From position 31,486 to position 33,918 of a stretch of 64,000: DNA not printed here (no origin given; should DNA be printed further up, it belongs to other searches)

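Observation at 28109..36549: PAPS-generating genes (cysD, cysNC, cysQ) are transcriptionally fused to a flagellin / TPR-GT41 / GT2 glycosylation locus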

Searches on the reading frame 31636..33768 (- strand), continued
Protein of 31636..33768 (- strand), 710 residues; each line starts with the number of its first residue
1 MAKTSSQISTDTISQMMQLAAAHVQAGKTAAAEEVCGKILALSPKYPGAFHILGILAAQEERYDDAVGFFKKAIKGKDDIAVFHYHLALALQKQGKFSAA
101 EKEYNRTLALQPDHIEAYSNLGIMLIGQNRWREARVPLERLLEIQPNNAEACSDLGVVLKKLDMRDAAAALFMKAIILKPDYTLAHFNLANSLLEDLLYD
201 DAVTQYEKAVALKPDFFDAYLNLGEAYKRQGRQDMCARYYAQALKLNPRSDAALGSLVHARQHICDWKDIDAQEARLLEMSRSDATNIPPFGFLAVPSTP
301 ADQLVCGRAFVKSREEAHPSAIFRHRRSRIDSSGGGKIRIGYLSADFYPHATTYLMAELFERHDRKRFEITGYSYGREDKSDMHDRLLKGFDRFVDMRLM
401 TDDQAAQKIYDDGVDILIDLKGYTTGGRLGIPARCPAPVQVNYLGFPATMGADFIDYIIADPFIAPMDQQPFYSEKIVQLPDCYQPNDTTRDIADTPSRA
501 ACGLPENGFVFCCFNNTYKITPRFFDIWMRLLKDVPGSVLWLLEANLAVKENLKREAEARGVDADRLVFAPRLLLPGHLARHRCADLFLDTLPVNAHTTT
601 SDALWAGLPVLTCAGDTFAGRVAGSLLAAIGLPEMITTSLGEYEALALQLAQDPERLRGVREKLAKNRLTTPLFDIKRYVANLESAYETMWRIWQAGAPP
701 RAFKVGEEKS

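Call 17: find_encoding_contigs(protein=P0001, flank=10000, max_places=4)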
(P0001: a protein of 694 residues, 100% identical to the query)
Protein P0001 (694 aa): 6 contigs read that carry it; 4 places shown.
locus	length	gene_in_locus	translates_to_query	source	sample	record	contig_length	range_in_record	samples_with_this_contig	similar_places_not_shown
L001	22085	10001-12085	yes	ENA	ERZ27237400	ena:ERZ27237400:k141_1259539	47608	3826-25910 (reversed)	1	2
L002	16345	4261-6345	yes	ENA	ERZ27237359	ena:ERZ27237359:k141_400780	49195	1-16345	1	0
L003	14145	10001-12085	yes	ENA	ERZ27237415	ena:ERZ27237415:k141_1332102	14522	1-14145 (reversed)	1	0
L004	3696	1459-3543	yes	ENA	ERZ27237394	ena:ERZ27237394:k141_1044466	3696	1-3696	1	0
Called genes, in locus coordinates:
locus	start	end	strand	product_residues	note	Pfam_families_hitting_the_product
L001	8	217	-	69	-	PF05532:CsbD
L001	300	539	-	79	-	PF13441:Gly-zipper_YMGG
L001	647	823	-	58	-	-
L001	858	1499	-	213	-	PF00691:OmpA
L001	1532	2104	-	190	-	PF04366:Ysc84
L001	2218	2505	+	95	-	-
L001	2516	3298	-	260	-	-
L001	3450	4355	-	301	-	PF00126:HTH_1, PF03466:LysR_substrate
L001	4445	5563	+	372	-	PF25917:BSH_RND (weak), PF25885:HH_EMRA, PF25954:Beta-barrel_RND_2 (weak), PF25963:Beta-barrel_AAEA, PF25990:Beta-barrel_YknX (weak)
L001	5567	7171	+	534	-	PF00083:Sugar_tr, PF07690:MFS_1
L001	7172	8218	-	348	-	-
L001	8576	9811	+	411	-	PF00669:Flagellin_N, PF00700:Flagellin_C (weak)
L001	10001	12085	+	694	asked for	PF25063:ARM_TT21_C (weak), PF14559:TPR_19 (weak), PF13424:TPR_12, PF13432:TPR_16 (weak), PF21033:RMD1-3 (weak), PF13414:TPR_11, PF00515:TPR_1 (weak), PF13844:Glyco_transf_41, +11 more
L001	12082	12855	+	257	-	PF00459:Inositol_P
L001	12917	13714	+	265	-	PF01507:PAPS_reduct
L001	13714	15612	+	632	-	PF00009:GTP_EFTU, PF01926:MMR_HSR1 (faint), PF03193:RsgA_GTPase (faint), PF13191:AAA_16 (faint), PF03144:GTP_EFTU_D2 (weak), PF22594:GTP-eEF1A_C, PF01583:APS_kinase, PF13671:AAA_33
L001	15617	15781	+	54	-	-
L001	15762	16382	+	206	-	PF00578:AhpC-TSA, PF02630:SCO1-SenC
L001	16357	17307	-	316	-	PF09678:Caa3_CtaG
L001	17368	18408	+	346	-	PF14240:YHYH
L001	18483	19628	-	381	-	PF21088:MS_channel_1st (weak), PF00924:MS_channel_2nd, PF21082:MS_channel_3rd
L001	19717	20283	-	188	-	PF11964:SpoIIAA-like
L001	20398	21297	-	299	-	-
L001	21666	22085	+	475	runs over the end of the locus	PF00890:FAD_binding_2, PF01134:GIDA (faint), PF07992:Pyr_redox_2, PF12831:FAD_oxidored, PF13450:NAD_binding_8 (weak), PF13738:Pyr_redox_3 (weak), PF00070:Pyr_redox, PF02852:Pyr_redox_dim, +1 more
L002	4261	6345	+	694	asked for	PF25063:ARM_TT21_C (weak), PF14559:TPR_19 (weak), PF13424:TPR_12, PF13432:TPR_16 (weak), PF21033:RMD1-3 (weak), PF13414:TPR_11, PF00515:TPR_1 (weak), PF13844:Glyco_transf_41, +11 more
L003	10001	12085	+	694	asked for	PF25063:ARM_TT21_C (weak), PF14559:TPR_19 (weak), PF13424:TPR_12, PF13432:TPR_16 (weak), PF21033:RMD1-3 (weak), PF13414:TPR_11, PF00515:TPR_1 (weak), PF13844:Glyco_transf_41, +11 more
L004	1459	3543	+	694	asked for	PF25063:ARM_TT21_C (weak), PF14559:TPR_19 (weak), PF13424:TPR_12, PF13432:TPR_16 (weak), PF21033:RMD1-3 (weak), PF13414:TPR_11, PF00515:TPR_1 (weak), PF13844:Glyco_transf_41, +11 more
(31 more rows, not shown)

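Call 18: find_encoding_contigs(protein=P0002, flank=10000, max_places=3)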
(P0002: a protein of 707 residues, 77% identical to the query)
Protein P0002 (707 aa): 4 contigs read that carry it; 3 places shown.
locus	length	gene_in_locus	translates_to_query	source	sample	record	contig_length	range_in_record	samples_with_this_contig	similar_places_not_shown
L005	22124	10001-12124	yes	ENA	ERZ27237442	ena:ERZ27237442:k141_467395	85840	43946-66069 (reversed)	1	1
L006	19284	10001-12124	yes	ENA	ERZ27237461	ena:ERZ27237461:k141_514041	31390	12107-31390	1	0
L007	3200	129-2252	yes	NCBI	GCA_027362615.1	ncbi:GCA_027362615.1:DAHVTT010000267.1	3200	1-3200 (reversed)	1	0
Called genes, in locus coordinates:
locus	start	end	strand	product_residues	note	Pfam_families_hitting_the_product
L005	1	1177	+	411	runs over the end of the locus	PF00266:Aminotran_5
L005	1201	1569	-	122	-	-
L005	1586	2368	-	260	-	-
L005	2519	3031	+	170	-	-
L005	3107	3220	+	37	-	-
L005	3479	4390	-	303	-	PF00126:HTH_1, PF03466:LysR_substrate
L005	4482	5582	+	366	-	PF25919:BSH_CusB (faint), PF25917:BSH_RND, PF25973:BSH_CzcB (weak), PF25885:HH_EMRA, PF25893:HH_CzcB (weak), PF25954:Beta-barrel_RND_2, PF25963:Beta-barrel_AAEA, PF25990:Beta-barrel_YknX (weak)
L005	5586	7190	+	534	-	PF00083:Sugar_tr (weak), PF07690:MFS_1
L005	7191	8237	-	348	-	-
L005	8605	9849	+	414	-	PF00669:Flagellin_N, PF00700:Flagellin_C (weak)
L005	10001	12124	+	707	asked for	PF13424:TPR_12 (weak), PF25063:ARM_TT21_C, PF14559:TPR_19 (weak), PF13432:TPR_16 (weak), PF00515:TPR_1 (weak), PF13414:TPR_11, PF13432:TPR_16, PF13844:Glyco_transf_41, +15 more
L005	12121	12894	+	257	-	PF00459:Inositol_P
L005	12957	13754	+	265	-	PF01507:PAPS_reduct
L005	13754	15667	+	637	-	PF00009:GTP_EFTU, PF01926:MMR_HSR1 (faint), PF13191:AAA_16 (faint), PF03144:GTP_EFTU_D2 (weak), PF22594:GTP-eEF1A_C, PF01583:APS_kinase, PF13671:AAA_33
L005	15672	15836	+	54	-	-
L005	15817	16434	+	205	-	PF00578:AhpC-TSA, PF02630:SCO1-SenC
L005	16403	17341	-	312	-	PF09678:Caa3_CtaG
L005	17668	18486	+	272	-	PF14240:YHYH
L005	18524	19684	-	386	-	PF21088:MS_channel_1st (weak), PF00924:MS_channel_2nd, PF21082:MS_channel_3rd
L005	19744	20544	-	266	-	-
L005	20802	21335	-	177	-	PF11964:SpoIIAA-like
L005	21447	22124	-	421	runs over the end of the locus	PF13499:EF-hand_7 (faint)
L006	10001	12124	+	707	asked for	PF13424:TPR_12 (weak), PF25063:ARM_TT21_C, PF14559:TPR_19 (weak), PF13432:TPR_16 (weak), PF00515:TPR_1 (weak), PF13414:TPR_11, PF13432:TPR_16, PF13844:Glyco_transf_41, +15 more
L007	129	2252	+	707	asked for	PF13424:TPR_12 (weak), PF25063:ARM_TT21_C, PF14559:TPR_19 (weak), PF13432:TPR_16 (weak), PF00515:TPR_1 (weak), PF13414:TPR_11, PF13432:TPR_16, PF13844:Glyco_transf_41, +15 more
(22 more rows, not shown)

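Call 19: find_encoding_contigs(protein=P0004, flank=10000, max_places=4)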
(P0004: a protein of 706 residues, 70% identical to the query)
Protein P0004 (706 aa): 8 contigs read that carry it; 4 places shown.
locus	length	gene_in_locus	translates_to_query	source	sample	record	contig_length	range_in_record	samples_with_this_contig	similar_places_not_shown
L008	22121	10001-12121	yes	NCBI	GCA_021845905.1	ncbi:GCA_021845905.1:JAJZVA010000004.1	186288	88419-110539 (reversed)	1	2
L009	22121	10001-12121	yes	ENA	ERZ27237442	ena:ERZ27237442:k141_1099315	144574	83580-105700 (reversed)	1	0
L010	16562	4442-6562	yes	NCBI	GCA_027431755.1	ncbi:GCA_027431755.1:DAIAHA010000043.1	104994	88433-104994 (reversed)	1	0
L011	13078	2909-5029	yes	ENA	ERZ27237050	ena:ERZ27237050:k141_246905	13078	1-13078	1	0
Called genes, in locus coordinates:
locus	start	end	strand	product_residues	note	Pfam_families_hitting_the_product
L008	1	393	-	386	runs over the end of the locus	PF13466:STAS_2 (faint), PF02405:MlaE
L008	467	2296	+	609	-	PF00664:ABC_membrane, PF00005:ABC_tran, PF02463:SMC_N (faint)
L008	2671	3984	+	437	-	PF00589:Phage_integrase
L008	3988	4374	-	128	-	PF13560:HTH_31, PF01381:HTH_3, PF04545:Sigma70_r4 (faint), PF12844:HTH_19, PF13443:HTH_26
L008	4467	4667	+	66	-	-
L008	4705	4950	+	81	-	-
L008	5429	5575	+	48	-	-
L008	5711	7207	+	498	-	PF01627:Hpt, PF02518:HATPase_c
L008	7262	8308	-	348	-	-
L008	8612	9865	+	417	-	PF00669:Flagellin_N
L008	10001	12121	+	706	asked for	PF25063:ARM_TT21_C, PF23914:TPR_CcmH_CycH, PF13414:TPR_11, PF13414:TPR_11, PF13432:TPR_16, PF14559:TPR_19, PF00515:TPR_1, PF07719:TPR_2, +27 more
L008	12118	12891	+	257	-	PF00459:Inositol_P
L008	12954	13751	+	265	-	PF01507:PAPS_reduct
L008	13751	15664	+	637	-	PF00009:GTP_EFTU, PF01926:MMR_HSR1 (faint), PF03144:GTP_EFTU_D2 (faint), PF03193:RsgA_GTPase (faint), PF22594:GTP-eEF1A_C, PF01583:APS_kinase, PF13671:AAA_33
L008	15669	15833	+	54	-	PF09813:Coa3_cc (weak)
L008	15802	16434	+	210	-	PF00578:AhpC-TSA, PF02630:SCO1-SenC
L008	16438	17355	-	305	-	PF09678:Caa3_CtaG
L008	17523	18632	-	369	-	PF21088:MS_channel_1st (weak), PF00924:MS_channel_2nd, PF21082:MS_channel_3rd (weak)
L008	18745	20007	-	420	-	-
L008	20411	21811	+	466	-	PF00890:FAD_binding_2 (weak), PF01134:GIDA (faint), PF01262:AlaDh_PNT_C (faint), PF07992:Pyr_redox_2, PF12831:FAD_oxidored, PF13738:Pyr_redox_3, PF00070:Pyr_redox, PF02852:Pyr_redox_dim, +3 more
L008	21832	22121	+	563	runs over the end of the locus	PF17391:Urocanase_N, PF01175:Urocanase, PF17392:Urocanase_C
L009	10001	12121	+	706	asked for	PF25063:ARM_TT21_C, PF23914:TPR_CcmH_CycH, PF13414:TPR_11, PF13414:TPR_11, PF13432:TPR_16, PF14559:TPR_19, PF00515:TPR_1, PF07719:TPR_2, +27 more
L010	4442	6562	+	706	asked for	PF25063:ARM_TT21_C, PF23914:TPR_CcmH_CycH, PF13414:TPR_11, PF13414:TPR_11, PF13432:TPR_16, PF14559:TPR_19, PF00515:TPR_1, PF07719:TPR_2, +27 more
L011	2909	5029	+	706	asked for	PF25063:ARM_TT21_C, PF23914:TPR_CcmH_CycH, PF13414:TPR_11, PF13414:TPR_11, PF13432:TPR_16, PF14559:TPR_19, PF00515:TPR_1, PF07719:TPR_2, +27 more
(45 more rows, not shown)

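Call 45: find_encoding_contigs(protein=P0020, flank=8000, max_places=1)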
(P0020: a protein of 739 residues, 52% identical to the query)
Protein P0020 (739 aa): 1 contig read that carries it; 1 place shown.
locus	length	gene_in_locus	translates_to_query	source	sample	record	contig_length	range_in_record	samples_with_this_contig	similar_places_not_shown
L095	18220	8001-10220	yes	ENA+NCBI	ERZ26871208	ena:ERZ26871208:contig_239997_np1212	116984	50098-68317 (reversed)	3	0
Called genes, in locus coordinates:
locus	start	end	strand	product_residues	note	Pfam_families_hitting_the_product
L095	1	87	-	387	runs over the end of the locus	PF19510:DUF6044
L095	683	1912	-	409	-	PF01041:DegT_DnrJ_EryC1, PF01212:Beta_elim_lyase (weak), PF00155:Aminotran_1_2, PF01053:Cys_Met_Meta_PP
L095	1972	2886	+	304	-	PF01370:Epimerase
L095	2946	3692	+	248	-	PF00456:Transketolase_N, PF00676:E1_dh (weak)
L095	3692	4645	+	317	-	PF02779:Transket_pyr, PF02780:Transketolase_C, PF22613:Transketolase_C_1 (weak), PF17147:PFOR_II (weak)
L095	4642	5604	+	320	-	PF00535:Glycos_transf_2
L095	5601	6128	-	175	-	-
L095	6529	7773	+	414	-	PF00669:Flagellin_N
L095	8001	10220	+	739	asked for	PF13432:TPR_16, PF13414:TPR_11, PF13414:TPR_11, PF13432:TPR_16, PF00515:TPR_1, PF13424:TPR_12, PF13414:TPR_11, PF13414:TPR_11, +26 more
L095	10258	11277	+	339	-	-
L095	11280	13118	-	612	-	PF00579:tRNA-synt_1b, PF01479:S4 (weak)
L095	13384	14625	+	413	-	-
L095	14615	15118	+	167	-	PF00034:Cytochrom_C (weak)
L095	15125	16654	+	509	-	PF13580:SIS_2 (faint), PF22645:GKRP_SIS_N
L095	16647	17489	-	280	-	PF02585:PIG-L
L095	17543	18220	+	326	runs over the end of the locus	PF01380:SIS (weak)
